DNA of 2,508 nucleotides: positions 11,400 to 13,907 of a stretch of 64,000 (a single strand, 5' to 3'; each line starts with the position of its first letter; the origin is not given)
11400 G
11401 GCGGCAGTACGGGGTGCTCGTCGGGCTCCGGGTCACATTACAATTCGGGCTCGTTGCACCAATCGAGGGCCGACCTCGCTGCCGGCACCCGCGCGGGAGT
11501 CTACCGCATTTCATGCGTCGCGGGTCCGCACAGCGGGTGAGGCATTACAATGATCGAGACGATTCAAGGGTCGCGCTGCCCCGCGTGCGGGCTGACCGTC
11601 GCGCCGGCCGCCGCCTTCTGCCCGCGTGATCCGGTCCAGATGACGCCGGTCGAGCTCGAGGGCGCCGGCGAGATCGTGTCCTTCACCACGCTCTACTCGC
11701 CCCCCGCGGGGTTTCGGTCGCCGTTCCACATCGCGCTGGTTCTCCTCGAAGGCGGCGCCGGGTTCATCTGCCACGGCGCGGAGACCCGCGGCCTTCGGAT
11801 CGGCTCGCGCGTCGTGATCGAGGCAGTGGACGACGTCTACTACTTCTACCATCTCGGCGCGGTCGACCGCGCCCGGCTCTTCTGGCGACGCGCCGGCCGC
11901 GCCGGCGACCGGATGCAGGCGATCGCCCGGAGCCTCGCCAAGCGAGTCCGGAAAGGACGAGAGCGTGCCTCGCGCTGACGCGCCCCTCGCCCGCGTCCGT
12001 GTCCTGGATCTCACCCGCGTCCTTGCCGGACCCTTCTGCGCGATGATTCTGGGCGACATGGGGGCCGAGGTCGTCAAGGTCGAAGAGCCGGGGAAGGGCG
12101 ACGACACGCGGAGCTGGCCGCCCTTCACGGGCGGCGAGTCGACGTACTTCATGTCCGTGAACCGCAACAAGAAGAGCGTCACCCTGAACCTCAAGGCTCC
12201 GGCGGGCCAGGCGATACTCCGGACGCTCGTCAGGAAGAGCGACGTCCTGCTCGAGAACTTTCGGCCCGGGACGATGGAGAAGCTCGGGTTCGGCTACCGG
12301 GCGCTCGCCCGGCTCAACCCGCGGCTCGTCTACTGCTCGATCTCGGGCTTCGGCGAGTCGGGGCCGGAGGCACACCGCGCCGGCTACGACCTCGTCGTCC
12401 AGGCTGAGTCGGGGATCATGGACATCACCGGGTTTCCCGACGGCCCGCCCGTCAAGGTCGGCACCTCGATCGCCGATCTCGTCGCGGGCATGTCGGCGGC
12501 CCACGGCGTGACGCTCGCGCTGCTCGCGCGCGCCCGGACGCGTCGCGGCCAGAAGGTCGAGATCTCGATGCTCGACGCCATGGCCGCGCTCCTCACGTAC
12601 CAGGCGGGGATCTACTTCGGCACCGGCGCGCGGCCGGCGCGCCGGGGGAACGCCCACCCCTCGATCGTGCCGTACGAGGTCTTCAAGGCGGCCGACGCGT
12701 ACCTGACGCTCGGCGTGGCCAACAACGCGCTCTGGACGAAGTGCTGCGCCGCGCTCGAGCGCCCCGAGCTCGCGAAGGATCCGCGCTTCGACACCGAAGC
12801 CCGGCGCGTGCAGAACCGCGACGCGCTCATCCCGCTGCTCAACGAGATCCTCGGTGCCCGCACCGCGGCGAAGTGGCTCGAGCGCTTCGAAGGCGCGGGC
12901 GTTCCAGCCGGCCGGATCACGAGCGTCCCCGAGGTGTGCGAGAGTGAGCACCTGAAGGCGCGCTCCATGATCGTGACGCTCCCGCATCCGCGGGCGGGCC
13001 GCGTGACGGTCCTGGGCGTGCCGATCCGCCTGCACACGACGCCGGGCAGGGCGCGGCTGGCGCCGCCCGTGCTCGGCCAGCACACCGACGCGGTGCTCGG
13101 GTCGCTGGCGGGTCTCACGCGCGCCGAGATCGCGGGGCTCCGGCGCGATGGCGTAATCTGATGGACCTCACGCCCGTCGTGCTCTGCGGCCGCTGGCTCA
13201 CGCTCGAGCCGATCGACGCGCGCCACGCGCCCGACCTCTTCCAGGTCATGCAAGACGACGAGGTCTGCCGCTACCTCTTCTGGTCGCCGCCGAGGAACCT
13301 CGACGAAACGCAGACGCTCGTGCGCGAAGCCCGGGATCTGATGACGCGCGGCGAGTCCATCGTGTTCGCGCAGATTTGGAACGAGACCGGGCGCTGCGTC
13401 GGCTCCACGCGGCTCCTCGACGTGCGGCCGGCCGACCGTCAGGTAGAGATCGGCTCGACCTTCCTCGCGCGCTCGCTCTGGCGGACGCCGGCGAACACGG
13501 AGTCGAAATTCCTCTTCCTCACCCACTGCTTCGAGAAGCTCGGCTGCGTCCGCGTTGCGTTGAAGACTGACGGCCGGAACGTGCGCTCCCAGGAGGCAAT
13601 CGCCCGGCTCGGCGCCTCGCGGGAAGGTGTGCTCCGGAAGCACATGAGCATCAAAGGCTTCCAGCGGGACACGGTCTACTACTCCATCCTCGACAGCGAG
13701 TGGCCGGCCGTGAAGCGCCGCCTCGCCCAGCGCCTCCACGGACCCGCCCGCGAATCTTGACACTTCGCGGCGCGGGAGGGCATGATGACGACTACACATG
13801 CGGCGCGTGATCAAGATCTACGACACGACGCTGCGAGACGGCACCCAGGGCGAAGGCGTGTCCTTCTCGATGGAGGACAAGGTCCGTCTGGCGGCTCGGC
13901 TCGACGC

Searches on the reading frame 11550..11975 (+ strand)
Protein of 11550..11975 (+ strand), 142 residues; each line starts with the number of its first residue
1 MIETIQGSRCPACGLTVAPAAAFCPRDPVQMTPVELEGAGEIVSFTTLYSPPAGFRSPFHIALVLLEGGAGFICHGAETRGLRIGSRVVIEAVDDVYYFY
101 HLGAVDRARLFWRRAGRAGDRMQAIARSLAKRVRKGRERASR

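Call 41: search_protein_families(library=pfam, proteins=[window:11550-11975:+], max_evalue=0.00001)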
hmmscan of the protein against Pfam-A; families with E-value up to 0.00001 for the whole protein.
window:11550-11975:+ (142 aa): 1 family
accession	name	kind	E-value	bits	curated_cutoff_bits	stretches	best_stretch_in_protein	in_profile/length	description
PF01796.24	OB_ChsH2_C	-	3e-09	37.1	27.1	1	34-90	2-62/65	ChsH2, C-terminal OB-fold domain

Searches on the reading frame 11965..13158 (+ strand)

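Call 41: search_protein_families(library=pfam, proteins=[window:11965-13158:+], max_evalue=0.00001)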
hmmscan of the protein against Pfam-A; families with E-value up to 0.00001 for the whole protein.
window:11965-13158:+ (398 aa): 1 family
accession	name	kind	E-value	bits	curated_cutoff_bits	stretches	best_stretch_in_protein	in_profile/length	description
PF02515.22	CoA_transf_3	-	5e-138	460.6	23.3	1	8-374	1-366/366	CoA-transferase family III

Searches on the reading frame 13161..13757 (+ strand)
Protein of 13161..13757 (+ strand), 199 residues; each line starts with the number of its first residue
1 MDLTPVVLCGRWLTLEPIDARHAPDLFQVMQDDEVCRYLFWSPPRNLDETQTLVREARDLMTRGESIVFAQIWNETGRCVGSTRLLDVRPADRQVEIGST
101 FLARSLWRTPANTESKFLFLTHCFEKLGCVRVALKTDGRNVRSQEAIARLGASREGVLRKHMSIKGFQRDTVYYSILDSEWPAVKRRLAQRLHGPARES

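Call 42: search_protein_families(library=pfam, proteins=[window:13161-13757:+], max_evalue=0.00001)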
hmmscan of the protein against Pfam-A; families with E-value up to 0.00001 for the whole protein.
window:13161-13757:+ (199 aa): 1 family
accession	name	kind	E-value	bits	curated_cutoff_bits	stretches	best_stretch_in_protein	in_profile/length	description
PF13302.13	Acetyltransf_3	-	1.2e-19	71.8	25.4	1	13-152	2-137/138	Acetyltransferase (GNAT) domain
